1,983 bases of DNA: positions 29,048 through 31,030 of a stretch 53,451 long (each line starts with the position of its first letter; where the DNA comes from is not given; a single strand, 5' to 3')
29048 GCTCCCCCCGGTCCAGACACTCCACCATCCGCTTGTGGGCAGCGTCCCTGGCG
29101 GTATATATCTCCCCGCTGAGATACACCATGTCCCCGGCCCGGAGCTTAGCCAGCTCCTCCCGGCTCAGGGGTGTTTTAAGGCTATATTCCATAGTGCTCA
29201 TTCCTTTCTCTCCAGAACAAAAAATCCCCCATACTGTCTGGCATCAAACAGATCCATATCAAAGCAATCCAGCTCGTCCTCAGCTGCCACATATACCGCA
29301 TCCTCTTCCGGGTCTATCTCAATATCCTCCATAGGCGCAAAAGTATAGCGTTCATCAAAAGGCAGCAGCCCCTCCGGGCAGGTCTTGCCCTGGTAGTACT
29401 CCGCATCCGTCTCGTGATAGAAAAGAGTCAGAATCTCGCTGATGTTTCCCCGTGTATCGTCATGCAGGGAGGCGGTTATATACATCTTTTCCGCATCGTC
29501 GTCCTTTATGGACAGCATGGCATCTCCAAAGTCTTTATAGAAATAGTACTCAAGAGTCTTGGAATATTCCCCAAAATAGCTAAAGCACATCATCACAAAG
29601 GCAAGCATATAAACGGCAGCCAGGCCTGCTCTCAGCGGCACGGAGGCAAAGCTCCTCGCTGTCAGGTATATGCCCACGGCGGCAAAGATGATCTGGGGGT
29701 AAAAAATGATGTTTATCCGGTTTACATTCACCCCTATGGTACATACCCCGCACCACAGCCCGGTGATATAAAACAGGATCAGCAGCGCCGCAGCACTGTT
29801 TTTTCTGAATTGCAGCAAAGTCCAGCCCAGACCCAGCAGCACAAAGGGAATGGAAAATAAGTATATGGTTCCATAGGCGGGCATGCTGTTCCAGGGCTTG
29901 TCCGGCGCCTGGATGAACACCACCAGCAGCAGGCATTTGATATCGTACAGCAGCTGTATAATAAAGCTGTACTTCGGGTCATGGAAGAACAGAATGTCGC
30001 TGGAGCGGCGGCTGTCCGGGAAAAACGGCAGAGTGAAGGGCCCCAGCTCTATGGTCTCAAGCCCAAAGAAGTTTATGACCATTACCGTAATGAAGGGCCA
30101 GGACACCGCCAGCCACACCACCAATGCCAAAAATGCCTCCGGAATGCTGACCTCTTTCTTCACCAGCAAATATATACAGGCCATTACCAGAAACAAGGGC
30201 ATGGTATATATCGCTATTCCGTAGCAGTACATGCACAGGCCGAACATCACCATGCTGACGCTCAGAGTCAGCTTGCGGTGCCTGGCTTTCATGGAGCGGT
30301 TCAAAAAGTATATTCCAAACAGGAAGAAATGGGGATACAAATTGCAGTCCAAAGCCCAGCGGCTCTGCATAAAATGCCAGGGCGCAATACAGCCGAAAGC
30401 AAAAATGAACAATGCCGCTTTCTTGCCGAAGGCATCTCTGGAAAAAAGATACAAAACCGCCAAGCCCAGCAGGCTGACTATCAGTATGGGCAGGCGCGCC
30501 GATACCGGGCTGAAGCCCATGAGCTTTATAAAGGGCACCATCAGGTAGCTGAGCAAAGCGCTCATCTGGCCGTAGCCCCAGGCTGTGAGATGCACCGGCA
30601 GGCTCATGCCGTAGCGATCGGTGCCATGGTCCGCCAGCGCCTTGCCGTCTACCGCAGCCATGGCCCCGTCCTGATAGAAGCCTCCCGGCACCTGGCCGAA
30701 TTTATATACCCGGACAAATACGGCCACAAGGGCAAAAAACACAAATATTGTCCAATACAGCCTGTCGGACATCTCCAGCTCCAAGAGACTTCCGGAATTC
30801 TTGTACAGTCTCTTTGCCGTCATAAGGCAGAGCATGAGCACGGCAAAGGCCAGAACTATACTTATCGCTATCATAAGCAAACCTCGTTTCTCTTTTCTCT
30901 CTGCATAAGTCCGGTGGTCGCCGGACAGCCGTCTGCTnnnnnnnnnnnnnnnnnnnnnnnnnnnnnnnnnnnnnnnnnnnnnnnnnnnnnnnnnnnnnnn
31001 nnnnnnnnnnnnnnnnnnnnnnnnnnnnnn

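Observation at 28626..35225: Three tandem GT-C membrane glycosyltransferase paralogs wedged between the alpha and beta subunit genes of a class I fumarate hydratase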

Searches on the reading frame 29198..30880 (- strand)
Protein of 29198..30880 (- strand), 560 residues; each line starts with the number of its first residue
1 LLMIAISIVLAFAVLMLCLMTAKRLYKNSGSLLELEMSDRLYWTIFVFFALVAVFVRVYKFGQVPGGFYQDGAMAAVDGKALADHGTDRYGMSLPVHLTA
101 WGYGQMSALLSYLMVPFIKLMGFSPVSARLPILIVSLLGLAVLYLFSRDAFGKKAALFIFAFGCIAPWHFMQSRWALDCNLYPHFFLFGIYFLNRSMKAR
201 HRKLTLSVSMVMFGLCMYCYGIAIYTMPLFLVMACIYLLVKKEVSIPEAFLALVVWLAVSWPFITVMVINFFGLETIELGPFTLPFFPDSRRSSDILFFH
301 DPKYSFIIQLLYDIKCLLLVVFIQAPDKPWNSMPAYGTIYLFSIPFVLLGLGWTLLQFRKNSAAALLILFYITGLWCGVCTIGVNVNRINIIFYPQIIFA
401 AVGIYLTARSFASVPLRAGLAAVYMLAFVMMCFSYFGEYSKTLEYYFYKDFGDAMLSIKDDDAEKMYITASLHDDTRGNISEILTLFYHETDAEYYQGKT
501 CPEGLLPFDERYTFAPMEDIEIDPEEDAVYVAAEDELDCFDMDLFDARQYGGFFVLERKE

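Call 4: search_protein_families(library=pfam, proteins=[window:29198-30880:-], max_evalue=0.01)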
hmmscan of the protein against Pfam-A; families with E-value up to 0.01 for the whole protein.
window:29198-30880:- (560 aa): 1 family
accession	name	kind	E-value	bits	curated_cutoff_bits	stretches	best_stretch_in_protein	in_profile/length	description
PF13231.12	PMT_2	-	2.6e-07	31.4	26.1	1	110-263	6-157/160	Dolichyl-phosphate-mannose-protein mannosyltransferase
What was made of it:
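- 29198..30874 (-): GT-C gene copy 1 (beta-proximal, 'p3' lineage), intact, 558 aa. Its stop codon overlaps the beta subunit start (ATGA). PMT_2 31.4 bits, above the 26.1 cutoff (call 4).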

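Call 9: find_homologous_proteins(query=window:29198-30880:-)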
Query window:29198-30880:- (560 aa): 1151 proteins with E <= 0.001 among 8000 candidates; the best 120 are listed.
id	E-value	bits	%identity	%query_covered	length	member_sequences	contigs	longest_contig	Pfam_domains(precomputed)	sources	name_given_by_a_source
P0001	0.0e+0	1260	99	100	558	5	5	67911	PF13231.13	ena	-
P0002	0.0e+0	1144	88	100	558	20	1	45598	PF13231.13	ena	-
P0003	0.0e+0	1133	87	100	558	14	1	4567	PF13231.13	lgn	-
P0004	4.3e-271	918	85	84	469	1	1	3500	PF13231.13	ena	-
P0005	4.3e-260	882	69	99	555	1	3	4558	PF13231.13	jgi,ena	-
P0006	1.2e-259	881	69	99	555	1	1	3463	PF13231.13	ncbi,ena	-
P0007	8.5e-259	878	69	99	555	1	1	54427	PF13231.13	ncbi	ncbi:MAG: glycosyltransferase family 39 protein [Oscillospiraceae bacterium]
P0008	3.9e-253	859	68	98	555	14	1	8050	PF13231.13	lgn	-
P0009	2.7e-252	856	67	98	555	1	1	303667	PF13231.13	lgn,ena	-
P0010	1.2e-251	854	68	98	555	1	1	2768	PF13231.13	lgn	-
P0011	2.1e-251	853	68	98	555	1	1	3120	PF13231.13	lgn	-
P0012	1.1e-250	851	67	98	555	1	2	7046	PF13231.13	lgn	-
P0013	5.1e-250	849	67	98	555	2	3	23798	PF13231.13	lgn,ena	-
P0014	7.6e-250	848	67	98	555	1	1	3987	PF13231.13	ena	-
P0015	5.7e-249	845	67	98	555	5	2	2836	PF13231.13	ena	-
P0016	1.7e-248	844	65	100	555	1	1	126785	PF13231.13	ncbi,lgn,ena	-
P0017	4.6e-247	839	66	98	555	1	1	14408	PF13231.13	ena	-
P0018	3.0e-245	833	66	98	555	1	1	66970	PF13231.13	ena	-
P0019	3.5e-243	826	65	100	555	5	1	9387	PF13231.13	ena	-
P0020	3.2e-241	820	65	99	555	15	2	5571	PF13231.13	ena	-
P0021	1.1e-240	818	65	98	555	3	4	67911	PF13231.13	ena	-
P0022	2.8e-240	817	64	99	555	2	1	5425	PF13231.13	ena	-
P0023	4.0e-238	810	63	100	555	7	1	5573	PF13231.13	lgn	-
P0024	2.4e-236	804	63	100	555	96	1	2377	PF13231.13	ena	-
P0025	1.3e-235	801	63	99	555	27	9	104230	PF13231.13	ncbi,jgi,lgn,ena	-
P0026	1.6e-235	801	63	99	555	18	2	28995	PF13231.13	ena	-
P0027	2.9e-234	797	63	99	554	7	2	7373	PF13231.13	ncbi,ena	-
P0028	1.0e-232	792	64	95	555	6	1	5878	PF13231.13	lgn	-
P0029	2.6e-231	787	64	99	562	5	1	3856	PF13231.13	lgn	-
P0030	1.3e-229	781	64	95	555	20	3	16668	PF13231.13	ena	-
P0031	6.1e-209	713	59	97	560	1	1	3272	PF13231.13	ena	-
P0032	1.4e-208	712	58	100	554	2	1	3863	PF13231.13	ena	-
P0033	1.8e-208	712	59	97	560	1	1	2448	PF13231.13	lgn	-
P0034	1.3e-207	709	58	99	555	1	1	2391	PF13231.13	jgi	-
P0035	1.2e-206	706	58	99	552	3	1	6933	PF13231.13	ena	-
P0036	1.6e-206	705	58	99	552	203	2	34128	PF13231.13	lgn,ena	-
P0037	5.2e-205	700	62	90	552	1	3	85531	PF13231.13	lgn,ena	-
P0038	1.1e-204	699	58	99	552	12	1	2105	PF13231.13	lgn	-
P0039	1.1e-204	699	58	99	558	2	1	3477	PF13231.13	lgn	-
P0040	3.6e-204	697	58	97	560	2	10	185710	PF13231.13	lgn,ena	-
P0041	1.1e-203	696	60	90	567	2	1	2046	PF13231.13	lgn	-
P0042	9.6e-203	693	57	100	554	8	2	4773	PF13231.13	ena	-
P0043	9.6e-202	689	57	100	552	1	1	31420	PF13231.13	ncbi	ncbi:MAG: glycosyltransferase family 39 protein [Candidatus Limivicinus sp.]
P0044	1.7e-197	675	57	94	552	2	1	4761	PF13231.13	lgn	-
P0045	1.1e-196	673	58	94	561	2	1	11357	PF13231.13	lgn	-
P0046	2.2e-196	672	62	87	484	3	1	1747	PF13231.13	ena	-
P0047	1.9e-194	665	61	87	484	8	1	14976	PF13231.13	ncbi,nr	ncbi:MAG: glycosyltransferase family 39 protein [Oscillospiraceae bacterium]|nr:glycosyltransferase 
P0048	1.6e-193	662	54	100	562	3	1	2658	PF13231.13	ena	-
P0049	1.9e-193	662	57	97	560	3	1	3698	PF13231.13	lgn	-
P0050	2.3e-193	662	55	98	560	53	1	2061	PF13231.13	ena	-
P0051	9.1e-193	660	56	96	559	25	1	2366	PF13231.13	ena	-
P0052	2.1e-192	659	56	99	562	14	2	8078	PF13231.13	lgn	-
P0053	2.7e-192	658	54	99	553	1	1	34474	PF13231.13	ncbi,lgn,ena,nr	ncbi:MAG: glycosyltransferase family 39 protein [Oscillospiraceae bacterium]|nr:glycosyltransferase 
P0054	4.3e-192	658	56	96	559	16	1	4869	PF13231.13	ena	-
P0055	9.3e-192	656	55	98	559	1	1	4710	PF13231.13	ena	-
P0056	9.4e-192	656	54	100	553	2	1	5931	PF13231.13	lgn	-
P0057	1.0e-191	656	56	97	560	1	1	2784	PF13231.13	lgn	-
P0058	1.8e-191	656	53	100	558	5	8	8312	PF13231.13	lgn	-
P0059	2.4e-191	655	52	100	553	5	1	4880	PF13231.13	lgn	-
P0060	2.5e-191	655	56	94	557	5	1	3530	PF13231.13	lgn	-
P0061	3.1e-191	655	57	96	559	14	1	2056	PF13231.13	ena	-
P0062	4.5e-191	654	55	94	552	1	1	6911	PF13231.13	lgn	-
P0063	1.3e-190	653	56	96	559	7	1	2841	PF13231.13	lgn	-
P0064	3.7e-190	651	53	100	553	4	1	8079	PF13231.13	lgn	-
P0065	4.7e-190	651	55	97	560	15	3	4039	PF13231.13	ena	-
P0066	1.2e-189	650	52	100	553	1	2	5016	PF13231.13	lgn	-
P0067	1.9e-189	649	53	99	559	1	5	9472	PF13231.13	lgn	-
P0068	2.4e-189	649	56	94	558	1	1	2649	PF13231.13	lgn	-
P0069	2.9e-189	648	56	96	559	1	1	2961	PF13231.13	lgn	-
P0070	4.0e-189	648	56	93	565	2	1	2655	PF13231.13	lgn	-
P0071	2.0e-188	646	56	93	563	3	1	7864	PF13231.13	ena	-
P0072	2.2e-188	645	53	100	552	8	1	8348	PF13231.13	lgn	-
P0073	3.3e-188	645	53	99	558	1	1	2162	PF13231.13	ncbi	-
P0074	6.3e-188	644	53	100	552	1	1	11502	PF13231.13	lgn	-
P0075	8.3e-188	643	53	100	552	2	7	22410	PF13231.13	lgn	-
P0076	1.4e-187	643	52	100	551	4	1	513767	PF13231.13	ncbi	-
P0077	1.5e-187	643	54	98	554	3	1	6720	PF13231.13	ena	-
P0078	2.9e-187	642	53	99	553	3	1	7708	PF13231.13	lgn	-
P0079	5.9e-187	641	55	94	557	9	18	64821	PF13231.13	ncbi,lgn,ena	-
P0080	1.4e-186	639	53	95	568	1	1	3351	PF13231.13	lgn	-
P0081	1.8e-186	639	53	97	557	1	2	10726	PF13231.13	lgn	-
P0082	1.2e-185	636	52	100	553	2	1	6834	PF13231.13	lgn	-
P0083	3.2e-185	635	52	99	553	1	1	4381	PF13231.13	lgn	-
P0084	6.3e-185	634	51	100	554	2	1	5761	PF13231.13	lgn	-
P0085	1.0e-183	630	53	97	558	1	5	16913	PF13231.13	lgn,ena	-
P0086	1.2e-183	630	50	100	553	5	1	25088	PF13231.13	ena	-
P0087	2.7e-183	629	51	100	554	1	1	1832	PF13231.13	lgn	-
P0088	3.6e-183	628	51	99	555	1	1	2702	PF13231.13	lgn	-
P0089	9.4e-183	627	51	100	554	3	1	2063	PF13231.13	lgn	-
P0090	1.1e-182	627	52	100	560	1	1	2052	PF13231.13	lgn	-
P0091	1.4e-182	626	54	95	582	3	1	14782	PF13231.13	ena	-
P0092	1.7e-182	626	52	99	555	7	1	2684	PF13231.13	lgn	-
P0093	2.2e-182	626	51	100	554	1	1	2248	PF13231.13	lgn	-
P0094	2.8e-182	625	50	99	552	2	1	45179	PF13231.13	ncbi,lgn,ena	-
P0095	4.8e-182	624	56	90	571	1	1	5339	PF13231.13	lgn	-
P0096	4.9e-182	624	55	90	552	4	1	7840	PF13231.13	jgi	jgi:4-amino-4-deoxy-L-arabinose transferase-like glycosyltransferase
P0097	6.0e-182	624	52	99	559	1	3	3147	PF13231.13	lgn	-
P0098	7.1e-182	624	52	99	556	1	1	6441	PF13231.13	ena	-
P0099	7.7e-182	624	52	100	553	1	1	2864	PF13231.13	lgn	-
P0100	9.2e-182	624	51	100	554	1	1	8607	PF13231.13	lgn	-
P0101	9.2e-182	623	51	100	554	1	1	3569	PF13231.13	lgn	-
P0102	1.4e-181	623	52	100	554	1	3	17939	PF13231.13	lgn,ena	-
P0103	1.4e-181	623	50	100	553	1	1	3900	PF13231.13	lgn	-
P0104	1.4e-181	623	51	100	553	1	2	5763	PF13231.13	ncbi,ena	-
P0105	4.7e-181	621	55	93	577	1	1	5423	PF13231.13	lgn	-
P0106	5.9e-181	621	50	99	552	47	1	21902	PF13231.13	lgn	-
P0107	7.0e-181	621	52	99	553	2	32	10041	PF13231.13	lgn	-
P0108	9.5e-181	620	54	94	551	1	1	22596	PF13231.13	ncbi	-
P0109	1.7e-180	619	55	95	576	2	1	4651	PF13231.13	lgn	-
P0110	2.2e-180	619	52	100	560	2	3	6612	PF13231.13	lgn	-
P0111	3.1e-180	618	51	100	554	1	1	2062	PF13231.13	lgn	-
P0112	3.3e-180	618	52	100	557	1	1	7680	PF13231.13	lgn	-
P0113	3.9e-180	618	51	100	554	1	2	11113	PF13231.13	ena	-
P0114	4.3e-180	618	54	94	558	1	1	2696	PF13231.13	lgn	-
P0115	4.6e-180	618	51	99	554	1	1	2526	PF13231.13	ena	-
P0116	6.2e-180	617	53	95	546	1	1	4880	PF13231.13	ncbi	-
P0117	9.1e-180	617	51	99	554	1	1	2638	PF13231.13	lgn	-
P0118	1.0e-179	617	55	94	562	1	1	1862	PF13231.13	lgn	-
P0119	1.7e-179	616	51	99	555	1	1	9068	PF13231.13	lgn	-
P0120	1.8e-179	616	51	100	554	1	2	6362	PF13231.13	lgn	-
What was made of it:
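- On GT-C fold glycosyltransferases (Pfam PMT_2 / CAZy GT39-GT83-like): All 120 listed homologs carry PF13231 (call 9).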

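Call 14: find_related_loci(query=window:29198-30880:-, collection=genome_contigs, flank=10000)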
Query window:29198-30880:- (560 aa) in genome_contigs; peptide patterns used: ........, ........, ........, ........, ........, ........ (x = any residue, [..] = any of these).
195 stretches matched a pattern; 169 encode a relative of the query (tblastn E <= 1e-3); the best 80 are kept; 80 distinct loci.
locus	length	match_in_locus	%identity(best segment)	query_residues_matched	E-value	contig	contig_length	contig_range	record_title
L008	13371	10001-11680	87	1-560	0e+0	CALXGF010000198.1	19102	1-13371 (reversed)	MAG: uncultured Oscillospiraceae bacterium isolate E06__bin180 genome assembly, contig: E06__k127_3414873, whole genome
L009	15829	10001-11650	64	7-560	0e+0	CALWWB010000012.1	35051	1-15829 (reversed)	MAG: uncultured Oscillospiraceae bacterium isolate BRZ_NA__bin27 genome assembly, contig: BRZ_NA__NODE_1402_length_35051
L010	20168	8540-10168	67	15-560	0e+0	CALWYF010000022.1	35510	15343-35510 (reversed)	MAG: uncultured Oscillospiraceae bacterium isolate BRZ_NQ__bin25 genome assembly, contig: BRZ_NQ__NODE_871_length_35510_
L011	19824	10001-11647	63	7-559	0e+0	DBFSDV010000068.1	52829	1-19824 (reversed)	MAG TPA_asm: Candidatus Limivicinus sp. isolate MAG4285 contig68, whole genome shotgun sequence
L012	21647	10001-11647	63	7-559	0e+0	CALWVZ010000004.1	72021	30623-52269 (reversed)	MAG: uncultured Oscillospiraceae bacterium isolate BRZ_DM__bin54 genome assembly, contig: BRZ_DM__NODE_585_length_72021_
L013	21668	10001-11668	53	3-560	0e+0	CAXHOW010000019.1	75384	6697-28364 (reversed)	MAG: uncultured Acetatifactor sp. isolate ena-SAMPLE-TAB-22-03-2024-10:43:23:832-115461 genome assembly, contig: NODE_25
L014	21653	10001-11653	57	5-559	0e+0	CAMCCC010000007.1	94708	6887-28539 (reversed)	MAG: uncultured bacterium isolate SRR17382097_bin.28_metaWRAP_v1.3_MAG genome assembly, contig: ERZ10544651.142, whole g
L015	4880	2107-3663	53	26-559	0e+0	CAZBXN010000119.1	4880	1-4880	MAG TPA_asm: uncultured Lachnospiraceae bacterium isolate SRP287540_co2_8 genome assembly, contig: NODE_19274_length_488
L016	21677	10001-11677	53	2-559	4e-180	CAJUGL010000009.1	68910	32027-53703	MAG TPA_asm: uncultured Acetatifactor sp. isolate MGBC140040 genome assembly, contig: MGBC140040.9, whole genome shotgun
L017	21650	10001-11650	56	6-559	4e-175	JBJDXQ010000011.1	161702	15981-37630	MAG: Candidatus Limivicinus sp. isolate SARD16_bin.009 NODE_12_length_161702_cov_20.910509, whole genome shotgun sequenc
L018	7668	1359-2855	51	47-555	2e-162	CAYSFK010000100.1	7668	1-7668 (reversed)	MAG TPA_asm: uncultured Oscillospiraceae bacterium isolate SRP192927_co4_1091 genome assembly, contig: NODE_25135_length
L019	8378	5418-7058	49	2-559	8e-155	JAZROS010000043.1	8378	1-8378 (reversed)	MAG: Clostridia bacterium isolate T1900045390_YK20190080.MAGScoT_cleanbin_000016 SGB_6921_k141_2235403, whole genome sho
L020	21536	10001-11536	46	40-553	2e-143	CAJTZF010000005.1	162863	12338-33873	MAG TPA_asm: uncultured Eubacterium sp. isolate MGBC122214 genome assembly, contig: MGBC122214.5, whole genome shotgun s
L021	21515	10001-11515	45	34-543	1e-137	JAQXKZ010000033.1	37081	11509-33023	MAG: Clostridiales bacterium isolate SUG1290 k141_1277859, whole genome shotgun sequence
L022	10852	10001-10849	74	7-290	2e-136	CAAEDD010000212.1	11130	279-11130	MAG TPA_asm: uncultured Oscillospiraceae bacterium, isolate HGM12977, WGS project CAAEDD010000000 data, contig: ERS39649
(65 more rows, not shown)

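Call 22: search_solved_structures(query=A2, max_evalue=1)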
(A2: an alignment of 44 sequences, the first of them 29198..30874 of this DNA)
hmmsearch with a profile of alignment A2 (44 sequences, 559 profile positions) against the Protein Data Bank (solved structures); distinct sequences matched with E-value up to 1: 0.
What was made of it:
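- Tried and rejected: No hit (call 22); only the fold comparison worked.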

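Call 28: find_encoding_contigs(protein=P0076, flank=8000, max_places=2)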
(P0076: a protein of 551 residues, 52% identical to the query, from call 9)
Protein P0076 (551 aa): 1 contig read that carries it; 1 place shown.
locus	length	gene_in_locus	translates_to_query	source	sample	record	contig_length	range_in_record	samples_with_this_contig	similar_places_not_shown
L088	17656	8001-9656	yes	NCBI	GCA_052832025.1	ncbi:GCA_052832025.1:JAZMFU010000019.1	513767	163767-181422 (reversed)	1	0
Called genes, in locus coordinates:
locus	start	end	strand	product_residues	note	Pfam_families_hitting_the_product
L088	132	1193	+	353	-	-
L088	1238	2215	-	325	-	PF01087:GalP_UDP_transf, PF16285:DUF4931_N (weak), PF02744:GalP_UDP_tr_C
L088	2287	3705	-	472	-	PF00672:HAMP, PF00512:HisKA, PF02518:HATPase_c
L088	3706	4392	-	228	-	PF00072:Response_reg, PF00486:Trans_reg_C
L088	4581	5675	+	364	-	PF01926:MMR_HSR1, PF02421:FeoB_N, PF06071:YchF-GTPase_C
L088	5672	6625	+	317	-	PF00535:Glycos_transf_2, PF10111:Glyco_tranf_2_2, PF13641:Glyco_tranf_2_3 (weak)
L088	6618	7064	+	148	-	PF04138:GtrA_DPMS_TM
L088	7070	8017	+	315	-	PF00535:Glycos_transf_2, PF13641:Glyco_tranf_2_3 (faint)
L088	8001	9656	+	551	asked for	PF13231:PMT_2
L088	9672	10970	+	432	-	PF13231:PMT_2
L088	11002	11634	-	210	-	PF00730:HhH-GPD, PF00633:HHH (faint), PF10576:EndIII_4Fe-2S (weak)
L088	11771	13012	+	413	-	PF00464:SHMT, PF00155:Aminotran_1_2, PF01212:Beta_elim_lyase (weak), PF01053:Cys_Met_Meta_PP (weak), PF01041:DegT_DnrJ_EryC1 (weak)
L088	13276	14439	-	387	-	PF14659:Phage_int_SAM_3, PF00589:Phage_integrase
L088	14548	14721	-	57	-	PF12728:HTH_17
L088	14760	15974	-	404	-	-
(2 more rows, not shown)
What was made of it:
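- The 52%-identical homolog P0076 lies in a GT2-GtrA-GT2-PMT_2-PMT_2 row (call 28). One sits in a standard Gtr-like module (call 28).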

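Call 29: find_encoding_contigs(protein=P0040, flank=8000, max_places=2)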
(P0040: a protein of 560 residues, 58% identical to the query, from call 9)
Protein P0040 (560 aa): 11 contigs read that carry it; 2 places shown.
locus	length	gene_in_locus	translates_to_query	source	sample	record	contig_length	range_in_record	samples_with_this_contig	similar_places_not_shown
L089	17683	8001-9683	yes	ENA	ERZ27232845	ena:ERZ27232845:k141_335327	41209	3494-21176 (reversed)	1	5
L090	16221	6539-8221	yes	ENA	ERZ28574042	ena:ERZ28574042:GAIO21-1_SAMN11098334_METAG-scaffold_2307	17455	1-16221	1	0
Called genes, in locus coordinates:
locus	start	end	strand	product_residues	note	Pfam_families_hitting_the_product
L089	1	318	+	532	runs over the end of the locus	PF00474:SSF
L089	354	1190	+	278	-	PF04230:PS_pyruv_trans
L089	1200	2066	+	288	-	PF00535:Glycos_transf_2, PF10111:Glyco_tranf_2_2, PF13641:Glyco_tranf_2_3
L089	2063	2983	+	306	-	PF00535:Glycos_transf_2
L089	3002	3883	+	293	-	PF14305:ATPgrasp_TupA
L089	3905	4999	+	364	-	PF02558:ApbA (weak), PF02317:Octopine_DH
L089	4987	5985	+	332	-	PF14397:ATPgrasp_ST, PF14398:ATPgrasp_YheCD (weak)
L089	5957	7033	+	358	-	PF14397:ATPgrasp_ST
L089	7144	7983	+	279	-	PF05681:Fumerase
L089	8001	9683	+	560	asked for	PF13231:PMT_2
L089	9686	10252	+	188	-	PF05683:Fumerase_C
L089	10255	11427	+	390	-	PF00390:malic, PF00208:ELFV_dehydrog (weak), PF00899:ThiF (weak), PF03949:Malic_M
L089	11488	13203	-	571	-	PF01208:URO-D, PF02607:B12-binding_2, PF02310:B12-binding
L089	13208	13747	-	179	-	PF10050:DUF2284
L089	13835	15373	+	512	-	PF00111:Fer2, PF17651:Raco_middle, PF14574:RACo_C_ter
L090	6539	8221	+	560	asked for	PF13231:PMT_2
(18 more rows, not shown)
